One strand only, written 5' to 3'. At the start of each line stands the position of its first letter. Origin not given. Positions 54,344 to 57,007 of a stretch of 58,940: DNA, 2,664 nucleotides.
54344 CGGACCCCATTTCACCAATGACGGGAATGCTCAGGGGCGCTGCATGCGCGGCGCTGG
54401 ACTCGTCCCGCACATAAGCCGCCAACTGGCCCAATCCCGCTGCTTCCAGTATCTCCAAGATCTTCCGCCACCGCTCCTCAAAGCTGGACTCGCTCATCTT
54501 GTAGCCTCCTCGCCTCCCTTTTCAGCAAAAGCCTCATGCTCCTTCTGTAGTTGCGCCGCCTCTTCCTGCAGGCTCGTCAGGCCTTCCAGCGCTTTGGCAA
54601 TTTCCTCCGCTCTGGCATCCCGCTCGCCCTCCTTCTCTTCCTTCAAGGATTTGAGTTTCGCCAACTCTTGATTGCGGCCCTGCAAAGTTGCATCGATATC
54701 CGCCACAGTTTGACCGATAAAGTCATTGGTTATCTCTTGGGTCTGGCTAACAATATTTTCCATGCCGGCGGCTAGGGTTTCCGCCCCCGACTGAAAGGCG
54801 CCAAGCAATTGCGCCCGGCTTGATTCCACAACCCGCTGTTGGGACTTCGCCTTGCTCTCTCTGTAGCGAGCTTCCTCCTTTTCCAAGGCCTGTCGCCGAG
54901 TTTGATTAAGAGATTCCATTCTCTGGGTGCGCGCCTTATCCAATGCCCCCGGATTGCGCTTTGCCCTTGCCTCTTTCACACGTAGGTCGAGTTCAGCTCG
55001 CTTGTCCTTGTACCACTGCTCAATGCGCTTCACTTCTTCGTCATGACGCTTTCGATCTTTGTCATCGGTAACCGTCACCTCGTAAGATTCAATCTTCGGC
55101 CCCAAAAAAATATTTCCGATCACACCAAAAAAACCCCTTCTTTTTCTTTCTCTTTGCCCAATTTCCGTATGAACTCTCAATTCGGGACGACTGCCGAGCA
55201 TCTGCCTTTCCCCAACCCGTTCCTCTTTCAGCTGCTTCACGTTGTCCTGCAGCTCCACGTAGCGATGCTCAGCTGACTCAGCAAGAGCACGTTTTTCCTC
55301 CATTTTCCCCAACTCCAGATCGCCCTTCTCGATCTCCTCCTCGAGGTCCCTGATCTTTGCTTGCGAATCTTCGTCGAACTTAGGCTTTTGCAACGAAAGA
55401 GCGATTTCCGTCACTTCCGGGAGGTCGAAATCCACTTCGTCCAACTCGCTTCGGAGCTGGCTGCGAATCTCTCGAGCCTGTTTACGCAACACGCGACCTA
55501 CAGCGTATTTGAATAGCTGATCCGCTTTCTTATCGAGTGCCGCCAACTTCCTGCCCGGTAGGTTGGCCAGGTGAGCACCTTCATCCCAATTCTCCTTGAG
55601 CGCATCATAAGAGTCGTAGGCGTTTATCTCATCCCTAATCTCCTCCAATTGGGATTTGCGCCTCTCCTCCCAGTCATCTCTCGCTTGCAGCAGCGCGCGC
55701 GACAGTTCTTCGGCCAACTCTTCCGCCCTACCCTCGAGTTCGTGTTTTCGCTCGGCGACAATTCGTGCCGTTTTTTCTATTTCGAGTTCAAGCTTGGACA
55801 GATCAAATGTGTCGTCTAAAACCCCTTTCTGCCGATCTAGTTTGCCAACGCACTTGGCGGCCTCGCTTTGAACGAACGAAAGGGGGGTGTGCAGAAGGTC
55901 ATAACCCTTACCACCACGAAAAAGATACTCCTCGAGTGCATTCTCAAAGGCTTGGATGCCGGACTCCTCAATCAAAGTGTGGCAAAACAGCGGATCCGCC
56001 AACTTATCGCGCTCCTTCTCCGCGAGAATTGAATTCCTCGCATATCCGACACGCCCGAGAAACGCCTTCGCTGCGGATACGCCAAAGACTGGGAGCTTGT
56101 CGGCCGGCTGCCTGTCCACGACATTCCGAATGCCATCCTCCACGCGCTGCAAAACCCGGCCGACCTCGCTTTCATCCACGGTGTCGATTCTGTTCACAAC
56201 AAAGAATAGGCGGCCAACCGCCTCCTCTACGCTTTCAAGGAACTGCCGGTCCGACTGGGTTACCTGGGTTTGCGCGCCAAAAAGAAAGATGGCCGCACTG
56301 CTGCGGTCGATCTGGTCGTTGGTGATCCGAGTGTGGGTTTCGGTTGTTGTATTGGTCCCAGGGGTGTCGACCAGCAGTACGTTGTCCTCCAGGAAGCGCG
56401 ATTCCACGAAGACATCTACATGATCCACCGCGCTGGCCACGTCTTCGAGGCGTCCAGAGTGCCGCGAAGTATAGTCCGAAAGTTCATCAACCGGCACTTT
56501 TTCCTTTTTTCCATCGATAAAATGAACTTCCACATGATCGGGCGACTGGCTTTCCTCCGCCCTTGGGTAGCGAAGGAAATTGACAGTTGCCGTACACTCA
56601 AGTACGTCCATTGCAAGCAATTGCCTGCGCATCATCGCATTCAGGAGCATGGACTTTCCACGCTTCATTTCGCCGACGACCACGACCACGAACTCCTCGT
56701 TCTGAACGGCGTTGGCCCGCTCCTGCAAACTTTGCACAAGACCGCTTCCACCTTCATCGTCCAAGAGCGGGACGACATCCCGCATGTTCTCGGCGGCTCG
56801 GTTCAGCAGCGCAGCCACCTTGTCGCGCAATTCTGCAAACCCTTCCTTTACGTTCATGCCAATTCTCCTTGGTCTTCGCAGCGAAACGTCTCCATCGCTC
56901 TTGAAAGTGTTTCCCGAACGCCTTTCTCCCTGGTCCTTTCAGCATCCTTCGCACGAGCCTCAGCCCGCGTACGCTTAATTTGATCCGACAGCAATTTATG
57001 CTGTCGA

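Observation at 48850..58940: Operon of at least seven genes with overlapping start/stop codons, built on three tandem dynamin-like GTPases plus four ORFans: candidate undescribed membrane-remodelling or defence module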

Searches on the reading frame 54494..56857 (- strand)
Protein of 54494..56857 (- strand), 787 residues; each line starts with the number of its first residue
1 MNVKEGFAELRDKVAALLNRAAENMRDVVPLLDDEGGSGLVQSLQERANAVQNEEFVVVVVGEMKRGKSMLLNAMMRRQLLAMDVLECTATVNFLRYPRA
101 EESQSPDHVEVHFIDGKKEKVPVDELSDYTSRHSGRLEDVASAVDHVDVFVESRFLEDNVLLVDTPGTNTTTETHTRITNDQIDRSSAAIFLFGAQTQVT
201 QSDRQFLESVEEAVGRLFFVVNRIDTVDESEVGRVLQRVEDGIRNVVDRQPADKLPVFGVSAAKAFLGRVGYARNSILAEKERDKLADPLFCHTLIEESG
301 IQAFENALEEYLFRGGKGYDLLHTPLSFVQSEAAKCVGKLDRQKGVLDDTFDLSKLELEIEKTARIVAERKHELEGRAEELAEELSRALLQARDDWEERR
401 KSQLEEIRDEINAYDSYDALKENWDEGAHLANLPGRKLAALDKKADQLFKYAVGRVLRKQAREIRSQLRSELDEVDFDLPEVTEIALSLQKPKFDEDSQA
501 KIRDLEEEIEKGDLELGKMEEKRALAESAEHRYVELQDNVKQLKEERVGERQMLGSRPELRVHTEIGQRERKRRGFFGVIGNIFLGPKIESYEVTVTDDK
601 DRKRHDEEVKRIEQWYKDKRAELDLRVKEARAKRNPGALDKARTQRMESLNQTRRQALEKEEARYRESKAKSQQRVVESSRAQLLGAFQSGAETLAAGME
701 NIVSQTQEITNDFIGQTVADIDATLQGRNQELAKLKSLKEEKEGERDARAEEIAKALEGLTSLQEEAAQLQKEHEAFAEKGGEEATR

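Call 8: search_protein_families(library=pfam, proteins=[window:54494-56857:-], max_evalue=0.1)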
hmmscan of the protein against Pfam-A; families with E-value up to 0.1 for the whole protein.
window:54494-56857:- (787 aa): 6 families
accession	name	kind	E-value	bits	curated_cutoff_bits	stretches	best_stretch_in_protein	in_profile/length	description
PF00350.29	Dynamin_N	-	6.7e-26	91.7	27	1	58-223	1-166/168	Dynamin family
PF01926.29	MMR_HSR1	-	2e-07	31.6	21.9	1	58-222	2-112/113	50S ribosome-binding GTPase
PF00009.33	GTP_EFTU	-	5e-06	26.7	26.5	1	158-266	69-173/188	Elongation factor Tu GTP binding domain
PF20039.4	DUF6441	-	0.013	15.6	27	0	435-473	13-51/215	Family of unknown function (DUF6441)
PF05049.19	IIGP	-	0.016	14.8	24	0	159-264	87-200/375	Interferon-inducible GTPase (IIGP)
PF02263.25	GBP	-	0.064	12.9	21.1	0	50-79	16-45/264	Guanylate-binding protein, N-terminal domain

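Call 9: search_protein_families(library=padloc, proteins=[window:54494-56857:-], max_evalue=0.1)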
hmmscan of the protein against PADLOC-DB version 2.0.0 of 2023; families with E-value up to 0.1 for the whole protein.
window:54494-56857:- (787 aa): 0 families

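Call 10: search_protein_families(library=ncbifam, proteins=[window:54494-56857:-], max_evalue=0.1)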
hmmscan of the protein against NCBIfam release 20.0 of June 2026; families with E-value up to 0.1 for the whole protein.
window:54494-56857:- (787 aa): 12 families
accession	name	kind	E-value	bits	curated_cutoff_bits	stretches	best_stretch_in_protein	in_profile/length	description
NF052648.1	DynmDynABac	equivalog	3.5e-11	41.7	1600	1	115-269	729-880/1187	dynamin GTPase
TIGR03594.1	GTPase_EngA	equivalog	5e-08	32.4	306.7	1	156-231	46-125/432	ribosome biogenesis GTPase Der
TIGR00231.1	small_GTP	domain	4.5e-07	29.8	42.5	1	55-238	3-138/164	GTP-binding protein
NF000908.1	PRK00089.1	equivalog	5.5e-07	29.2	237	1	159-241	52-138/291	GTPase Era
NF007368.0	PRK09866.1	equivalog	1.1e-05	24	1146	1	160-229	232-304/742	clamp-binding protein CrfC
TIGR03918.1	GTP_HydF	equivalog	1.8e-05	23.8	325.55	1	160-232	58-133/392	[FeFe] hydrogenase H-cluster maturation GTPase HydF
TIGR03598.1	GTPase_YsxC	equivalog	6.7e-05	22.7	124.45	0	188-246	103-161/186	ribosome biogenesis GTP-binding protein YihA/YsxC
NF049994.1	slr1306_fam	domain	0.00019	20.2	490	1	157-249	137-228/470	slr1306 family protein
TIGR00450.1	mnmE_trmE_thdF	equivalog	0.0023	17.1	252.6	0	52-78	206-232/446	tRNA uridine-5-carboxymethylaminomethyl(34) synthesis GTPase MnmE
NF002828.0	PRK03003.1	equivalog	0.0026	16.4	631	1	144-241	249-351/477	ribosome biogenesis GTPase Der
NF007071.0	PRK09518.1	equivalog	0.0067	15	953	1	144-235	480-576/706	bifunctional cytidylate kinase/GTPase Der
NF033737.1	Amm_Lyn_leader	domain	0.082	13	30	0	471-482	6-17/27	ammosamide/lymphostin RiPP family protein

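Call 11: find_encoding_contigs(protein=window:54494-56857:-, flank=10000, max_places=6)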
Protein window:54494-56857:- (787 aa): 1 contig read that carries it; 1 place shown.
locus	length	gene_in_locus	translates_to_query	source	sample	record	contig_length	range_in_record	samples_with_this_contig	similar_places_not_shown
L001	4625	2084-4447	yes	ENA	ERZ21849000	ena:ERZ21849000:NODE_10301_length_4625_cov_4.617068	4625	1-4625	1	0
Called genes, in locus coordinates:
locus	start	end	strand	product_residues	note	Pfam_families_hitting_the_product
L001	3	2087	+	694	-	?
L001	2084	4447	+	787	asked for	PF00009:GTP_EFTU (faint), PF00350:Dynamin_N, PF01926:MMR_HSR1 (weak)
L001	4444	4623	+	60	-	?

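Call 12: find_homologous_proteins(query=window:54494-56857:-, max_evalue=0.00001)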
Query window:54494-56857:- (787 aa): 64 proteins with E <= 0.00001 among 8000 candidates.
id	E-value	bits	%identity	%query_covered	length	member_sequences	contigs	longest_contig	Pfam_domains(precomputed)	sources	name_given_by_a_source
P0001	0.0e+0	1590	95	100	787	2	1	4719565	PF01926.30,PF00350.30,PF00009.34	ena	-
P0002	3.2e-265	900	59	100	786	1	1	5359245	PF01926.30,PF00350.30,PF00009.34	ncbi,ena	-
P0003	4.2e-265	900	59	100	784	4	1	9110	PF01926.30,PF00350.30,PF00009.34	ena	-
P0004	7.3e-264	896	59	100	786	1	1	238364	PF01926.30,PF00350.30,PF00009.34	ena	-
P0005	6.3e-263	893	58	100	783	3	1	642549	PF01926.30,PF00350.30,PF00009.34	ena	-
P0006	3.5e-262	890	58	100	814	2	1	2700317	PF01926.30,PF00350.30,PF00009.34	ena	-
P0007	6.1e-261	886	57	100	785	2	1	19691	PF01926.30,PF00350.30,PF00009.34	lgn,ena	-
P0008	3.2e-260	884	57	100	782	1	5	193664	PF01926.30,PF00350.30,PF00009.34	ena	-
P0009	4.5e-259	880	57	100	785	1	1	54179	PF01926.30,PF00350.30,PF00009.34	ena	-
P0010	2.2e-257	874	56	100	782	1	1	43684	PF01926.30,PF00350.30,PF00009.34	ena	-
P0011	3.6e-255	867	55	100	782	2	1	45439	PF01926.30,PF00350.30,PF00009.34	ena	-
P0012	5.7e-255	866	56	100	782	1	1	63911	PF01926.30,PF00350.30,PF00009.34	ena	-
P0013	1.5e-254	865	55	100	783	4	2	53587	PF01926.30,PF00350.30,PF00009.34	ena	-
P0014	7.7e-254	863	56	100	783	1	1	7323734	PF01926.30,PF00350.30,PF00009.34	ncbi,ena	-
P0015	2.2e-251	855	55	99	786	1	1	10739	PF01926.30,PF00350.30,PF00009.34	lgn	-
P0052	3.0e-152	527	41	99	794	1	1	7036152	PF01926.30,PF00350.30,PF00009.34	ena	-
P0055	3.0e-114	401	35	95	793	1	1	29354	PF01926.30,PF00350.30,PF00009.34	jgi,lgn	jgi:GTP-binding protein EngB required for normal cell division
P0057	1.7e-35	141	27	72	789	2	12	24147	PF01926.30,PF00350.30,PF00009.34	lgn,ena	-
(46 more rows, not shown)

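Call 13: find_encoding_contigs(protein=P0001, flank=10000, max_places=3)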
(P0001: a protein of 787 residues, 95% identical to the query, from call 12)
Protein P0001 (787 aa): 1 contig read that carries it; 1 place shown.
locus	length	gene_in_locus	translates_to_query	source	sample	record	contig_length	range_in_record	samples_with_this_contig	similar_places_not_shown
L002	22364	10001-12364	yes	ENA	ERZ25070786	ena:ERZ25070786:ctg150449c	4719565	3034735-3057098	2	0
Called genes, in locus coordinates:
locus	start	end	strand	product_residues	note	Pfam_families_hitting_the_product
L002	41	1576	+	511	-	PF01266:DAO (faint), PF01593:Amino_oxidase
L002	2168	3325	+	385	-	PF00795:CN_hydrolase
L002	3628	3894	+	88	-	-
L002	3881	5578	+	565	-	PF02776:TPP_enzyme_N, PF00205:TPP_enzyme_M, PF02775:TPP_enzyme_C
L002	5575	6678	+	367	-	PF00155:Aminotran_1_2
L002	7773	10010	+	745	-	PF00009:GTP_EFTU, PF00350:Dynamin_N, PF01926:MMR_HSR1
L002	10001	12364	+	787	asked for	PF00009:GTP_EFTU (faint), PF00350:Dynamin_N, PF01926:MMR_HSR1 (weak)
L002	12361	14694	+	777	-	PF00350:Dynamin_N (weak)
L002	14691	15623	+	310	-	-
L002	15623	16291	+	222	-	-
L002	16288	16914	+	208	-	-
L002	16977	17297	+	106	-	-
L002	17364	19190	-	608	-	PF00270:DEAD, PF00271:Helicase_C, PF16124:RecQ_Zn_bind, PF09382:RQC, PF00570:HRDC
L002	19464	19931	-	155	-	PF08534:Redoxin, PF00578:AhpC-TSA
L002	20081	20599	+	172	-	PF13669:Glyoxalase_4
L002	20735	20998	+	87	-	-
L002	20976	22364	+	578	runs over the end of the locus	PF00501:AMP-binding, PF13193:AMP-binding_C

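Call 14: find_encoding_contigs(protein=P0002, flank=10000, max_places=3)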
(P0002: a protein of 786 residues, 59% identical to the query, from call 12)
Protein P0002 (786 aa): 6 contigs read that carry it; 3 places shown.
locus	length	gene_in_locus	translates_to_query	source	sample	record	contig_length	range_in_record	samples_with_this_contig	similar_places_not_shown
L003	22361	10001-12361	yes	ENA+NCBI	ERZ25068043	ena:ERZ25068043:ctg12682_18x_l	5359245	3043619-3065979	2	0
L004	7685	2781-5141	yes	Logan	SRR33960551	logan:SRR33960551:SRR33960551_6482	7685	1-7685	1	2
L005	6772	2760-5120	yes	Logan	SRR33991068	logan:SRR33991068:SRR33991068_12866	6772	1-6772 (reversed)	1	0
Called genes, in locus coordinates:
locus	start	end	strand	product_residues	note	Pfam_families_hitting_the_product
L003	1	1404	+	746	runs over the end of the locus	PF13589:HATPase_c_3, PF02518:HATPase_c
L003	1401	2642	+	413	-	-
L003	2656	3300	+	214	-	-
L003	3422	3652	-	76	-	-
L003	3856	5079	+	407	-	PF05721:PhyH (faint)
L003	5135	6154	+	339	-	PF01408:GFO_IDH_MocA, PF03447:NAD_binding_3 (weak), PF02894:GFO_IDH_MocA_C, PF22725:GFO_IDH_MocA_C3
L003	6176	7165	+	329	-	PF02615:Ldh_2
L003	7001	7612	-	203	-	PF13340:DUF4096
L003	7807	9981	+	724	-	PF00009:GTP_EFTU, PF00350:Dynamin_N, PF01926:MMR_HSR1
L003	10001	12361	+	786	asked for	PF00009:GTP_EFTU (weak), PF00350:Dynamin_N, PF01926:MMR_HSR1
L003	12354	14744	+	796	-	PF03193:RsgA_GTPase (faint), PF00009:GTP_EFTU (faint), PF00350:Dynamin_N (weak)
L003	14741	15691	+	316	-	-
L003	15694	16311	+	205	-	-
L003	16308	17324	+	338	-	-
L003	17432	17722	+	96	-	-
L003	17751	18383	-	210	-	PF04199:Cyclase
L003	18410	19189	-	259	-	PF01261:AP_endonuc_2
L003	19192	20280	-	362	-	PF01408:GFO_IDH_MocA, PF22725:GFO_IDH_MocA_C3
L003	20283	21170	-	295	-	PF01145:Band_7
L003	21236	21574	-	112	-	-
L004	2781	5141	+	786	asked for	PF00009:GTP_EFTU (weak), PF00350:Dynamin_N, PF01926:MMR_HSR1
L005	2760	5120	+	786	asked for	PF00009:GTP_EFTU (weak), PF00350:Dynamin_N, PF01926:MMR_HSR1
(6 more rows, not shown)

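Call 17: find_related_loci(query=A1, collection=genome_contigs, flank=10000)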
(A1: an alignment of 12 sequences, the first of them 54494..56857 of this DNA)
Query A1 (787 aa) in genome_contigs; peptide patterns used: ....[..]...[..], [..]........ (x = any residue, [..] = any of these).
48 stretches matched a pattern; 25 encode a relative of the query (tblastn E <= 1e-3); 25 distinct loci.
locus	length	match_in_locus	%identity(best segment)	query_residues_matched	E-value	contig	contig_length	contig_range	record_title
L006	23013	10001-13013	59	1-786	0e+0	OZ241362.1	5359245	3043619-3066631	MAG: Candidatus Latescibacterota bacterium isolate 7df831f4-54e1-479f-8521-a5e6456f6651 genome assembly, chromosome: 1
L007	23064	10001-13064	55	1-782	0e+0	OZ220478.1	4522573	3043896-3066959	MAG: Candidatus Latescibacterota bacterium isolate 1cf545fa-d59a-4aa3-98d5-019dd537838a genome assembly, chromosome: 1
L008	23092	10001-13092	66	1-570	0e+0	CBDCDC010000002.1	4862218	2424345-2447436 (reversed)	MAG: Candidatus Latescibacterota bacterium isolate a5674b02-4162-4bfe-8498-4cf7be1abab7 genome assembly, contig: contig_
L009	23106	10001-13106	48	1-783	0e+0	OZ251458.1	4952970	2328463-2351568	MAG: Candidatus Latescibacterota bacterium isolate 0d485872-e18d-4011-b7de-a34ce824adf8 genome assembly, chromosome: 1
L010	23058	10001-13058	56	1-784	0e+0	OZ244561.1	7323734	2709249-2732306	MAG: Candidatus Latescibacterota bacterium isolate 14245923-b953-489b-b549-9f362580a9e9 genome assembly, chromosome: 1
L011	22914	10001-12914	28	11-656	4e-46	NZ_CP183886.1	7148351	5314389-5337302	Candidatus Pristimantibacillus sp. PTI5 chromosome, complete genome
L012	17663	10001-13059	26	1-704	7e-46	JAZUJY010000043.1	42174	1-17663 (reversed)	MAG: Oscillospiraceae bacterium isolate T1900045250_TH20190020.MAGScoT_cleanbin_000005 SGB_5758_k141_1580812, whole geno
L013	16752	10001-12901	25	4-777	1e-43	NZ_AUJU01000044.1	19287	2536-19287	Butyrivibrio sp. LC3010 G622DRAFT_scaffold00041.41_C, whole genome shotgun sequence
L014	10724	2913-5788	31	10-396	6e-43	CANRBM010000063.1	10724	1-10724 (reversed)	MAG: uncultured Clostridia bacterium isolate Lapin-030__bin15 genome assembly, contig: Lapin-030__NODE_8101_length_10724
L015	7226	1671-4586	26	7-773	5e-41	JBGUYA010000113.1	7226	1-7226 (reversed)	MAG: Quinella sp. isolate ruminal_MAG_489 ruminal_MAG_489_contig_0113, whole genome shotgun sequence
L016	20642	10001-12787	28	49-588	1e-40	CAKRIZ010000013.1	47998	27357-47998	MAG: uncultured Eubacterium sp. isolate REFINED_METABAT215_TOP10_CONTIGS_1500_ASSEMBLY_K77_MERGED__Hadza_PheChl_Fiber-Ha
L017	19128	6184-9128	26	1-761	3e-43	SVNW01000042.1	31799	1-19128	MAG: Ruminococcus sp. isolate SIG549 NODE_29335_length_31799_cov_20.367296, whole genome shotgun sequence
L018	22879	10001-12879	28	27-612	4e-39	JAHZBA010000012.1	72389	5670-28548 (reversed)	MAG: Clostridiales bacterium isolate HRGM_Genome_1970 HRGM_Genome_1970_12, whole genome shotgun sequence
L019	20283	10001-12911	26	28-773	1e-38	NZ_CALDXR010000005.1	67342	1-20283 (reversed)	MAG: uncultured Phascolarctobacterium sp. isolate ERR2619708_bin.13_CONCOCT_v1.1_MAG ERZ1026776.89, whole genome shotgun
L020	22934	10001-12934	27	11-676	8e-38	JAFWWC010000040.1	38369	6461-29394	MAG: Selenomonadaceae bacterium isolate RGIG6124 Sheep_Omasum.Co__c2560519, whole genome shotgun sequence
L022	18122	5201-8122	25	7-677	2e-36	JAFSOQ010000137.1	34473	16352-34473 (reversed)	MAG: Selenomonadaceae bacterium isolate RGIG3333 Goat_Reticulum-6__c523441, whole genome shotgun sequence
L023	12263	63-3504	30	7-394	2e-36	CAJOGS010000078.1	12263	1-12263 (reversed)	uncultured Selenomonadaceae bacterium isolate Sheep_2_mag_89 genome assembly, contig: scaffold_9443, whole genome shotgu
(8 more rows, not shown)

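Call 24: find_encoding_contigs(protein=P0052, flank=10000, max_places=2)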
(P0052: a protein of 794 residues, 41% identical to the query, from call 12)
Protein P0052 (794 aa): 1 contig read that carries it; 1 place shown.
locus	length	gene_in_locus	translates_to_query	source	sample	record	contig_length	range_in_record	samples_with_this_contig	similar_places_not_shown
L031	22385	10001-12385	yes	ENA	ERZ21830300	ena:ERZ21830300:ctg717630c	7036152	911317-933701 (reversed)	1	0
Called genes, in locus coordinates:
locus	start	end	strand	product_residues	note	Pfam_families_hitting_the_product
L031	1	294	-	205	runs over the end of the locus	PF02545:Maf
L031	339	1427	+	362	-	PF01070:FMN_dh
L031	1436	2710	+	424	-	PF01425:Amidase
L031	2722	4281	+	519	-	-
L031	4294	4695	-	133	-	PF01850:PIN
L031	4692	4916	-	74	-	PF04014:MazE_antitoxin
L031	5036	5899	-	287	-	PF01261:AP_endonuc_2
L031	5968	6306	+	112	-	PF03819:MazG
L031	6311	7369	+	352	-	PF01408:GFO_IDH_MocA, PF02894:GFO_IDH_MocA_C, PF22725:GFO_IDH_MocA_C3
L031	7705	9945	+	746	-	PF00009:GTP_EFTU (weak), PF00350:Dynamin_N, PF01926:MMR_HSR1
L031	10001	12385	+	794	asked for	PF00350:Dynamin_N, PF01926:MMR_HSR1 (weak), PF00009:GTP_EFTU (weak)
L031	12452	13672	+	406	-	-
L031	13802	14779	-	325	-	PF13481:AAA_25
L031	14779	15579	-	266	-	PF13401:AAA_22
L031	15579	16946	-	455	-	PF13518:HTH_28 (weak), PF13565:HTH_32, PF00665:rve, PF13683:rve_3 (weak), PF09299:Mu-transpos_C (weak)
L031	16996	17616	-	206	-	-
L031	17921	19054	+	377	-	-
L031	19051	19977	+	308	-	-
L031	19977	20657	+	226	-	-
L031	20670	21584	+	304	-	-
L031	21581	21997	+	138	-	-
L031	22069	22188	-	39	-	-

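Call 25: find_encoding_contigs(protein=P0055, flank=10000, max_places=2)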
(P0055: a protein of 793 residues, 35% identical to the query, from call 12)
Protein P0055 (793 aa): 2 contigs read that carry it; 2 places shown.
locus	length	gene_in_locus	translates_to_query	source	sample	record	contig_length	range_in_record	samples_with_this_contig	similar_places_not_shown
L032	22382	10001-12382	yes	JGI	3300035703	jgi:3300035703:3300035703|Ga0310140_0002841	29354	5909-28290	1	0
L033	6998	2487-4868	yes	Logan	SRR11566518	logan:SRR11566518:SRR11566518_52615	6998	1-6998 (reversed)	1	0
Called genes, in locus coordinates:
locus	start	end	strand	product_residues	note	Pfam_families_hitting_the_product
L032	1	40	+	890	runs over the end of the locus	-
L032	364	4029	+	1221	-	PF09823:DUF2357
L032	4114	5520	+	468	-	PF22205:Csm6_6H (weak), PF09670:Cas_Cas02710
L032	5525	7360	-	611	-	-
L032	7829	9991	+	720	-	PF00009:GTP_EFTU (faint), PF00350:Dynamin_N, PF01926:MMR_HSR1 (weak)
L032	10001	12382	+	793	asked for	PF00009:GTP_EFTU (weak), PF00350:Dynamin_N, PF01926:MMR_HSR1 (faint)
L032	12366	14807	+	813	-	PF00350:Dynamin_N, PF01926:MMR_HSR1 (faint)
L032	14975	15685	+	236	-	-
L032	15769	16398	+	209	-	-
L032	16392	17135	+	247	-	-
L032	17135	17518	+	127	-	-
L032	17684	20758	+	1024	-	PF00069:Pkinase, PF07714:PK_Tyr_Ser-Thr, PF08238:Sel1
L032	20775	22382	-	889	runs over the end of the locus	?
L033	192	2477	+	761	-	PF00009:GTP_EFTU (faint), PF00350:Dynamin_N, PF01926:MMR_HSR1 (weak)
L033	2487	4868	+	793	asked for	PF00009:GTP_EFTU (weak), PF00350:Dynamin_N, PF01926:MMR_HSR1 (faint)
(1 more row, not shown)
